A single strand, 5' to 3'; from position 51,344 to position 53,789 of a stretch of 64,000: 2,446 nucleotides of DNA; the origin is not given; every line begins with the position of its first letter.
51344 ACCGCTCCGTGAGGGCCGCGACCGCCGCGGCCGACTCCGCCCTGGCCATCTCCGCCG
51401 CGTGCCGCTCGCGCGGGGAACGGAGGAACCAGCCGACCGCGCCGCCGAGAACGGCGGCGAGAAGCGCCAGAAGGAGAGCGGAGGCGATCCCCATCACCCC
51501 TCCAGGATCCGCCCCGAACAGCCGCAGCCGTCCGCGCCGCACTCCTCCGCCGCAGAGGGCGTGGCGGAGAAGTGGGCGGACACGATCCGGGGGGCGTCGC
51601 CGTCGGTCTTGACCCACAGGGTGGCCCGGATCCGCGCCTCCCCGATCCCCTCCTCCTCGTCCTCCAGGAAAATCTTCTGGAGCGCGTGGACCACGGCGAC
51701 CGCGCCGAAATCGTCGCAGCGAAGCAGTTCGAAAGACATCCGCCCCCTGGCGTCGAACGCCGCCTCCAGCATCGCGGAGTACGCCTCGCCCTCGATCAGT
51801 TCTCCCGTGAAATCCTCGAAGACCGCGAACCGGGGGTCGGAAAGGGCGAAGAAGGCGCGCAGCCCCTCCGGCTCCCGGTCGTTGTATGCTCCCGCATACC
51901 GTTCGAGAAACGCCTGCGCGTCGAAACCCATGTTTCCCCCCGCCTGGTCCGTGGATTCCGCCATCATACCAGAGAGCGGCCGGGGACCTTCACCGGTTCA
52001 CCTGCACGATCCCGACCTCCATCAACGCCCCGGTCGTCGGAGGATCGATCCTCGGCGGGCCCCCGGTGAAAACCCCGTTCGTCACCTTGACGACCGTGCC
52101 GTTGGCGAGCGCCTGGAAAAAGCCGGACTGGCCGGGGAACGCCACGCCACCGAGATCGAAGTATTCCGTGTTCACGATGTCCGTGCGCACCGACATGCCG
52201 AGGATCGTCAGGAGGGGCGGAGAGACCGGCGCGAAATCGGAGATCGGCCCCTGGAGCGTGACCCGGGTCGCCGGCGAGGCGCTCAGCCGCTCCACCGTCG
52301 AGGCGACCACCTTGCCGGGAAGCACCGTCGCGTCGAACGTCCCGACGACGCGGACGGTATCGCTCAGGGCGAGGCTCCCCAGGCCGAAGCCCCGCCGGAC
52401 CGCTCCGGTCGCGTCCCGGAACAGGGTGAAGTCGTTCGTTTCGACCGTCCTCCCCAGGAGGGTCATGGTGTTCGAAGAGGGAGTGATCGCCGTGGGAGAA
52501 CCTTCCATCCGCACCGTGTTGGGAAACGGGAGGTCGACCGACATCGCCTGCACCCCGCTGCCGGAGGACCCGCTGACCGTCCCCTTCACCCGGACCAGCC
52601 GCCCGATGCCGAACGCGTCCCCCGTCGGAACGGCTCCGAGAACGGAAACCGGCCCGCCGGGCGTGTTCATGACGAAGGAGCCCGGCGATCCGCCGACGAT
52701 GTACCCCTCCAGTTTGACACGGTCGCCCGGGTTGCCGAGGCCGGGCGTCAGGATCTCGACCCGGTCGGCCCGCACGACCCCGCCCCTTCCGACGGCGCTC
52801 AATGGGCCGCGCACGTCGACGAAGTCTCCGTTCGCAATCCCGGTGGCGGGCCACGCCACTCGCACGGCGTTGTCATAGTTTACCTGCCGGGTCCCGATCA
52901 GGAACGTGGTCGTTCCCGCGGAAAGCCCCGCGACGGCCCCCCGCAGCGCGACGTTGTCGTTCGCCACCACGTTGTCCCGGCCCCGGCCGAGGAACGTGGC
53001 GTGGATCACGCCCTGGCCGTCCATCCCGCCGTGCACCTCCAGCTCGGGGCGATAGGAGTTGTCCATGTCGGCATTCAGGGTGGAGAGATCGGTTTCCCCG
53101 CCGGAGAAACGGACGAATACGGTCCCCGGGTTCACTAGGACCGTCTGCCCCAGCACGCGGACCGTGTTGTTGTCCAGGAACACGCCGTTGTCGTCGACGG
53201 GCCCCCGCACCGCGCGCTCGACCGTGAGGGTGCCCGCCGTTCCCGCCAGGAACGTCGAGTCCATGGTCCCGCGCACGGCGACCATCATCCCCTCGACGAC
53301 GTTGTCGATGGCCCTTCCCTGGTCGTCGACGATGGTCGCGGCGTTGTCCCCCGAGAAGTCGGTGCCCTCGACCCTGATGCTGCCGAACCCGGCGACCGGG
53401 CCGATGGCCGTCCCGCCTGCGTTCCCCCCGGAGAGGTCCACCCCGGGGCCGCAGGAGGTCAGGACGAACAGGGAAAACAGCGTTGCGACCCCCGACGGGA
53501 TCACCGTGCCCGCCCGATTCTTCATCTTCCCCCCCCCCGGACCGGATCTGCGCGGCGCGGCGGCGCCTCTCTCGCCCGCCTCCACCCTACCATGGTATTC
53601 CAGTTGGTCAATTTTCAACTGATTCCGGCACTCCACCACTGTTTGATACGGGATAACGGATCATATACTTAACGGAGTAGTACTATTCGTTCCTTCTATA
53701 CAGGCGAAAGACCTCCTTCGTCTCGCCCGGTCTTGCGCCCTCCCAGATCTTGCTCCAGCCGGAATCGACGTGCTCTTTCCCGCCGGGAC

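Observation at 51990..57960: Three paralogous DUF5666-like lipoproteins interleaved with an ArnT/PMT-family GT-C glycosyltransferase: candidate lipoprotein glycosylation or surface-variation module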

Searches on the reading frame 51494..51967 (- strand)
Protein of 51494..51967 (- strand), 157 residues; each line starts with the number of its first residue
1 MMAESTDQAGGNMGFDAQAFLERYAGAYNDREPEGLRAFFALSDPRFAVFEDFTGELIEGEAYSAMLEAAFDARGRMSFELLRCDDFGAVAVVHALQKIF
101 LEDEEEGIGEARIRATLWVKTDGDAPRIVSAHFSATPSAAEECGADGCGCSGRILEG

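Call 3: search_protein_families(library=pfam, proteins=[window:51494-51967:-], max_evalue=0.01)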
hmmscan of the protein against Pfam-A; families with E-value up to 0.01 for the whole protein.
window:51494-51967:- (157 aa): 3 families
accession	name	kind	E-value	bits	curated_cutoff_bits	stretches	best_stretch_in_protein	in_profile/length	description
PF13474.12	SnoaL_3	-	6.5e-05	23.7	22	1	19-135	3-118/121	SnoaL-like domain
PF12680.13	SnoaL_2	-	0.005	17.8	27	1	22-95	2-71/102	SnoaL-like domain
PF14534.12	DUF4440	-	0.0074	17.2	25.2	1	21-123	5-103/107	Domain of unknown function (DUF4440)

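Call 4: search_protein_families(library=ncbifam, proteins=[window:51494-51967:-], max_evalue=0.01)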
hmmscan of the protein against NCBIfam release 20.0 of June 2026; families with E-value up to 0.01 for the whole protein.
window:51494-51967:- (157 aa): 0 families

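Call 73: search_protein_families(library=padloc, proteins=[window:51494-51967:-], max_evalue=0.01)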
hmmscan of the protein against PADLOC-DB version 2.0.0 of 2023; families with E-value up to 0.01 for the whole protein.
window:51494-51967:- (157 aa): 0 families

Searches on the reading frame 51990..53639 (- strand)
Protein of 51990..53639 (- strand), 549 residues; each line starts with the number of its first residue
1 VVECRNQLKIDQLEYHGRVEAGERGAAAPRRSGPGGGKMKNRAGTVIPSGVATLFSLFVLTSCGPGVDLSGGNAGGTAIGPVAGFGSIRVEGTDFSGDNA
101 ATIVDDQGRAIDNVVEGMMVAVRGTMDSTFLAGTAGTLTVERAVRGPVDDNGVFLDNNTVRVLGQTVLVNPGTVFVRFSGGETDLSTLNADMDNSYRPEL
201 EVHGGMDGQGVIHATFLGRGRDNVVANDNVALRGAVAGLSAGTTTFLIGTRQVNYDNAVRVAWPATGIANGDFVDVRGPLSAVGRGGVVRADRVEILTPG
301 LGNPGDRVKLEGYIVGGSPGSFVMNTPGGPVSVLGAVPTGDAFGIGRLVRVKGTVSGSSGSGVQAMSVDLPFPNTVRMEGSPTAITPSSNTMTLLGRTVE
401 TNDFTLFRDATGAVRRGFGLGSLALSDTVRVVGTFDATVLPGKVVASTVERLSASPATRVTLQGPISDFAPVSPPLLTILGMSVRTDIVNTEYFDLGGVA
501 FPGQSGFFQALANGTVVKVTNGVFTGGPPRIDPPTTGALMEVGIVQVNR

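Call 3: search_protein_families(library=pfam, proteins=[window:51990-53639:-], max_evalue=0.01)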
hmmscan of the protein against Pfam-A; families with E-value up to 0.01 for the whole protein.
window:51990-53639:- (549 aa): 1 family
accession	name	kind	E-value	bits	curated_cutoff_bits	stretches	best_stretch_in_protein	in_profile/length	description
PF18914.6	DUF5666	-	1.2e-15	57.9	27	2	383-447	5-57/60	Domain of unknown function (DUF5666)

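Call 4: search_protein_families(library=ncbifam, proteins=[window:51990-53639:-], max_evalue=0.01)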
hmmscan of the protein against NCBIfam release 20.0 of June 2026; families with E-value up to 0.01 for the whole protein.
window:51990-53639:- (549 aa): 0 families

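Call 43: search_protein_families(library=pfam, proteins=[window:51990-53525:-], max_evalue=10)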
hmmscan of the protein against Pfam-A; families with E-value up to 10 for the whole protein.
window:51990-53525:- (511 aa): 3 families
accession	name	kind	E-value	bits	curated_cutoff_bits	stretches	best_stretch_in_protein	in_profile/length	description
PF18914.6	DUF5666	-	6.3e-16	58.9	27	4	345-409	5-57/60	Domain of unknown function (DUF5666)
PF13861.12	FLgD_tudor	-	0.02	15.5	26.9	1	352-483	5-36/58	FlgD Tudor-like domain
PF19135.5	DUF5818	-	0.022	14.8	27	1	277-320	5-46/57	Protein of unknown function (DUF5818)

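Call 73: search_protein_families(library=padloc, proteins=[window:51990-53525:-], max_evalue=0.01)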
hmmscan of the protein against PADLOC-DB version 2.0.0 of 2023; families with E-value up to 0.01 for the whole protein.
window:51990-53525:- (511 aa): 0 families
